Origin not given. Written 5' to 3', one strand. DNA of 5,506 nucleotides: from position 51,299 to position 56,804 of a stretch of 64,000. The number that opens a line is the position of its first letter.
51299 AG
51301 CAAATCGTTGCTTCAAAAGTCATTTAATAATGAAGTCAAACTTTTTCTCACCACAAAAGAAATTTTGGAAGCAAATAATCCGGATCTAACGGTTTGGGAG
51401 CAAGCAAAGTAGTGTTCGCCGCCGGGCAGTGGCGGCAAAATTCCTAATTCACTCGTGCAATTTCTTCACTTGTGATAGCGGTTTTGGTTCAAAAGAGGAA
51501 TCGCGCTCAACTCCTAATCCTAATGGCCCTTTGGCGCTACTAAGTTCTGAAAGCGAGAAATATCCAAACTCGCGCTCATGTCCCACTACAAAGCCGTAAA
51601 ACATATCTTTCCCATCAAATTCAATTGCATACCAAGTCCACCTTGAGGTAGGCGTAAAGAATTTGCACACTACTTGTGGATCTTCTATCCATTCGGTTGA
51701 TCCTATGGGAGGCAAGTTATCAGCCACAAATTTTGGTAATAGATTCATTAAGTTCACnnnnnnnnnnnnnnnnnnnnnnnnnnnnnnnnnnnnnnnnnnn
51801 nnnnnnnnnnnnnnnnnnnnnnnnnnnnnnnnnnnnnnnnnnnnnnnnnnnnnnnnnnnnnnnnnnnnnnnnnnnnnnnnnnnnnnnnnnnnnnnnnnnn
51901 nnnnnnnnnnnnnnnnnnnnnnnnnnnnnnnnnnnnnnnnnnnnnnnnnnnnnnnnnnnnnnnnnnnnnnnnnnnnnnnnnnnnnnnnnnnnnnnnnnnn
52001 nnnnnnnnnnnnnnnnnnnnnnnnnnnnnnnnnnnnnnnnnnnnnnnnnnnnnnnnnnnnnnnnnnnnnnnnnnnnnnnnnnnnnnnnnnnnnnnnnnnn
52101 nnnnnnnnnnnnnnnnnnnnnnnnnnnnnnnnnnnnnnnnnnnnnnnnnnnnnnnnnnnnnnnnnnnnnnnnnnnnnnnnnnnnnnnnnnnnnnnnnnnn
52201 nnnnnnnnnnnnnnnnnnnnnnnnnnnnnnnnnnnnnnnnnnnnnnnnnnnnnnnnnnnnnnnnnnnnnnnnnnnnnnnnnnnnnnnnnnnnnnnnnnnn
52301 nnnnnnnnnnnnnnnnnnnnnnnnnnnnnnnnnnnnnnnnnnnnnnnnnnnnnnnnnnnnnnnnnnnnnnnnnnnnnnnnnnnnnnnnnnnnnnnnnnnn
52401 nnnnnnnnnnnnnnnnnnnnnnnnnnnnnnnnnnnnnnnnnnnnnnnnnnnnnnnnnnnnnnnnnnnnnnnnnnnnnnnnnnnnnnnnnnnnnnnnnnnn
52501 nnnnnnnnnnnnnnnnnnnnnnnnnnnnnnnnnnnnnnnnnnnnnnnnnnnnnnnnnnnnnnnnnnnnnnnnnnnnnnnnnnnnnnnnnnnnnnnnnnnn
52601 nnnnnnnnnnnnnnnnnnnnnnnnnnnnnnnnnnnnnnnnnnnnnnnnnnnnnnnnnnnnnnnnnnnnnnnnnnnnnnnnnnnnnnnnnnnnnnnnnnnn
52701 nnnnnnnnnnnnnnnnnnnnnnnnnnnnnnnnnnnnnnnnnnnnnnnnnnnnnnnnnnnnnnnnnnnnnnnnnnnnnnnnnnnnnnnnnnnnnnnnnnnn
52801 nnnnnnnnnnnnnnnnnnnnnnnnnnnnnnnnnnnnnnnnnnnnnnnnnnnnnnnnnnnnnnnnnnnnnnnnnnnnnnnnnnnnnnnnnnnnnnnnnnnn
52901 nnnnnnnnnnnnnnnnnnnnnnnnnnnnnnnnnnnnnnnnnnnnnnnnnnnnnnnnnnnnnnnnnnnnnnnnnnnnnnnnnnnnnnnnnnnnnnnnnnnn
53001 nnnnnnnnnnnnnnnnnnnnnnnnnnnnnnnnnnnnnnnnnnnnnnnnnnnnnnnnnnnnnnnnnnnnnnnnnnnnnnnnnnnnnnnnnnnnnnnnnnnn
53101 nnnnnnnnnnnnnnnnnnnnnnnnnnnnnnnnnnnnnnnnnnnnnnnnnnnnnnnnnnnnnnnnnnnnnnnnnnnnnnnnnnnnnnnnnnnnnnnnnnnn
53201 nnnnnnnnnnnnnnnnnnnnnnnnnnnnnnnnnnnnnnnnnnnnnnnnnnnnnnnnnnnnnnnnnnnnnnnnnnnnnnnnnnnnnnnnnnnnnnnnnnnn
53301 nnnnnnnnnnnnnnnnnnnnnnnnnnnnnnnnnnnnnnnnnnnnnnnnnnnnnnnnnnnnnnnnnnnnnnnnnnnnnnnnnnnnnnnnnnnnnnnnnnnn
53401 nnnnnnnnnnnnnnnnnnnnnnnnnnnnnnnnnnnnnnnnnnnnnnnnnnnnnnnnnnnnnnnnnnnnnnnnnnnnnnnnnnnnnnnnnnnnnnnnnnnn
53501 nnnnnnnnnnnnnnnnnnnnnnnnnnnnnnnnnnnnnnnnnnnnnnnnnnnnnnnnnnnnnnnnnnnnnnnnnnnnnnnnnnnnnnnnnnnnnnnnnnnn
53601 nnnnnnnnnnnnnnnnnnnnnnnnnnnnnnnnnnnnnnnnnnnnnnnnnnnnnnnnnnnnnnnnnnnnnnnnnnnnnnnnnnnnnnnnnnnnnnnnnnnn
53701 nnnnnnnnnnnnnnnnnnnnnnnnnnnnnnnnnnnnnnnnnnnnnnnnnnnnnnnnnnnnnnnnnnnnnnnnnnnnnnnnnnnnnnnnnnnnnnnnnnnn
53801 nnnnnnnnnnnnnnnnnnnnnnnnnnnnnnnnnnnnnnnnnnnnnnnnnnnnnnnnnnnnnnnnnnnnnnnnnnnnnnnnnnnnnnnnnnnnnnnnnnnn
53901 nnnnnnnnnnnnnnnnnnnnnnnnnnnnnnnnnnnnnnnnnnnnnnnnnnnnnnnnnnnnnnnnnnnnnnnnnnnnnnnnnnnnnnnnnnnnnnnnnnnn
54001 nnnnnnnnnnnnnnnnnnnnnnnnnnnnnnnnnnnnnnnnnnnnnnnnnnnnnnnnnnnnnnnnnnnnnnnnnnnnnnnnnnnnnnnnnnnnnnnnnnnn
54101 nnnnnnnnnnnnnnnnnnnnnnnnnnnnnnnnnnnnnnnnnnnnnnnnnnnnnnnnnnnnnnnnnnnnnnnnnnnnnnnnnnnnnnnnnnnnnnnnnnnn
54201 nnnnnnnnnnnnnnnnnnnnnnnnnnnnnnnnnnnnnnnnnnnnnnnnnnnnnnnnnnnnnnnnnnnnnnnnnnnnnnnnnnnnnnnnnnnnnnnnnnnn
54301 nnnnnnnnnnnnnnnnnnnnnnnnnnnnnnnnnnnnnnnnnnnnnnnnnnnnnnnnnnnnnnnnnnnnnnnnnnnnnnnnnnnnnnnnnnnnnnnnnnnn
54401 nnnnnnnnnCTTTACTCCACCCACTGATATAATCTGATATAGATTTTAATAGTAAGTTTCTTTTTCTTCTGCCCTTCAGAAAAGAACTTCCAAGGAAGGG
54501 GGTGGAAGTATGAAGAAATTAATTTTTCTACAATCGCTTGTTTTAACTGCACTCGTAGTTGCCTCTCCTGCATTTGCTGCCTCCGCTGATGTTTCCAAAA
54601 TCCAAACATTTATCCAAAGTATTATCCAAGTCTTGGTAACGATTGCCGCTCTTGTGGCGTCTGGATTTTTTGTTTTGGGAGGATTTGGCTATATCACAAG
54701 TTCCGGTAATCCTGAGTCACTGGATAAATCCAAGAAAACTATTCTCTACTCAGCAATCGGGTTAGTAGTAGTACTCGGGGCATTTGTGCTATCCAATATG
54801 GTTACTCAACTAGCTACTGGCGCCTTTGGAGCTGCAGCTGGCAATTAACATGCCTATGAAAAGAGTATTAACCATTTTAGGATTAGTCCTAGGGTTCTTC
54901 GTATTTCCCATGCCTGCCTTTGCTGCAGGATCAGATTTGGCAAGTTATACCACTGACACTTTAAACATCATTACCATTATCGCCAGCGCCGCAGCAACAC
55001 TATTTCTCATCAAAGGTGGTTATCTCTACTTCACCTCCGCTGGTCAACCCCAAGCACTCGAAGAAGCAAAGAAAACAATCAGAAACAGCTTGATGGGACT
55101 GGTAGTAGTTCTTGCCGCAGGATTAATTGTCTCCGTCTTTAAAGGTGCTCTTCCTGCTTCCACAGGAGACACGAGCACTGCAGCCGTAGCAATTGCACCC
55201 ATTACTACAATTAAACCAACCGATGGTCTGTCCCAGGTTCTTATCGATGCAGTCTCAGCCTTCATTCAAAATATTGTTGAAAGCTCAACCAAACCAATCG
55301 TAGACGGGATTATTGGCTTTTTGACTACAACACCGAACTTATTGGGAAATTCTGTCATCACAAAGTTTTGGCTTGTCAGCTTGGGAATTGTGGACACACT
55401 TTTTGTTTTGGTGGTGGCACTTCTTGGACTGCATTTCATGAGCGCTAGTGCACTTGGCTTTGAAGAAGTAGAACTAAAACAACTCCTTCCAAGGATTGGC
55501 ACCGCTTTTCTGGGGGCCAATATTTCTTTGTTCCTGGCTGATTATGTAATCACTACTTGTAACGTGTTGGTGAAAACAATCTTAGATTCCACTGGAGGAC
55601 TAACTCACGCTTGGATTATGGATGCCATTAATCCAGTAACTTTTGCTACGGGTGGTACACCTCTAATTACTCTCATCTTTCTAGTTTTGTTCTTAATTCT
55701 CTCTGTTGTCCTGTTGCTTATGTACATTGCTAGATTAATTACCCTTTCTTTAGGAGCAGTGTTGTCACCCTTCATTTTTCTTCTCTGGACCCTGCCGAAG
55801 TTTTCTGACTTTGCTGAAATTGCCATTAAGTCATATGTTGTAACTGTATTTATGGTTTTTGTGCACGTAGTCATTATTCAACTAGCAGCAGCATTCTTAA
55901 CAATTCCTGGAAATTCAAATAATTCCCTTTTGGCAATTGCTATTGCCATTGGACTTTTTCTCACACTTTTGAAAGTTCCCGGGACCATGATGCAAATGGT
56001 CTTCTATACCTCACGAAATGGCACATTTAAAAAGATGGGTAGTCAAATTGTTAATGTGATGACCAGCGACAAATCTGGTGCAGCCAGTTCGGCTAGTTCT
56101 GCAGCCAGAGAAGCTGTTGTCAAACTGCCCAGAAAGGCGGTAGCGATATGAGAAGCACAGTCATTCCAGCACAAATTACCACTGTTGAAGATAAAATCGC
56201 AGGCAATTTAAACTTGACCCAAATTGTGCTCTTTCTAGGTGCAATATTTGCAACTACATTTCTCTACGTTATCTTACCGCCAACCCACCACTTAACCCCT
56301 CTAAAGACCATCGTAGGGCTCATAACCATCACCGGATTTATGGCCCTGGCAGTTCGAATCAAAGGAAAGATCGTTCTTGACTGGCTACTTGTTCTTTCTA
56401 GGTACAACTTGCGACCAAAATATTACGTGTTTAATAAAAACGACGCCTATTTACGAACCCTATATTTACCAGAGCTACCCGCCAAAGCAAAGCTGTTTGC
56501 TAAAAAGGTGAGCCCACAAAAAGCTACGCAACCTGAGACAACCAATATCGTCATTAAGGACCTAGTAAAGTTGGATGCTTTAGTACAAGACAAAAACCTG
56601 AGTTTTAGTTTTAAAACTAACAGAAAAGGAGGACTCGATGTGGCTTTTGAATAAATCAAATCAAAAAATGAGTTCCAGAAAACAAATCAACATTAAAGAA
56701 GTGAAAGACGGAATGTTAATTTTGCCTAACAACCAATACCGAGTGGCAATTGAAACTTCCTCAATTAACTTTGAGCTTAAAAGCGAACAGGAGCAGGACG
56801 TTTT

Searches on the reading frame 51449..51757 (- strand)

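Call 43: search_protein_families(library=pfam, proteins=[window:51449-51757:-], max_evalue=0.01)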
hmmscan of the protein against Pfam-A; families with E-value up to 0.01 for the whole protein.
window:51449-51757:- (102 aa): 1 family
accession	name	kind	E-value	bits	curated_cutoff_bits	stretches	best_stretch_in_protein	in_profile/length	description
PF11171.13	DUF2958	-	8.3e-13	49.1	21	1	25-95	23-98/111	Protein of unknown function (DUF2958)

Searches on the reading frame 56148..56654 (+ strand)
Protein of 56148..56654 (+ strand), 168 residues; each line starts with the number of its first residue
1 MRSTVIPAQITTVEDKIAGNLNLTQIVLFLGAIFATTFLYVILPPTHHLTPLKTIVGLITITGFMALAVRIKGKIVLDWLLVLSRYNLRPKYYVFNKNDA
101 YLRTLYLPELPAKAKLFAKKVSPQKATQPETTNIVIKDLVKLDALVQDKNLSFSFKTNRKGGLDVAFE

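Call 43: search_protein_families(library=pfam, proteins=[window:56148-56654:+], max_evalue=0.01)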
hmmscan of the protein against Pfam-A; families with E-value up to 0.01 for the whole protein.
window:56148-56654:+ (168 aa): 1 family
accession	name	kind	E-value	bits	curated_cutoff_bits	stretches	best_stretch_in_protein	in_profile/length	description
PF12666.12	PrgI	-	7.5e-07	30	27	1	6-94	2-90/91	PrgI family protein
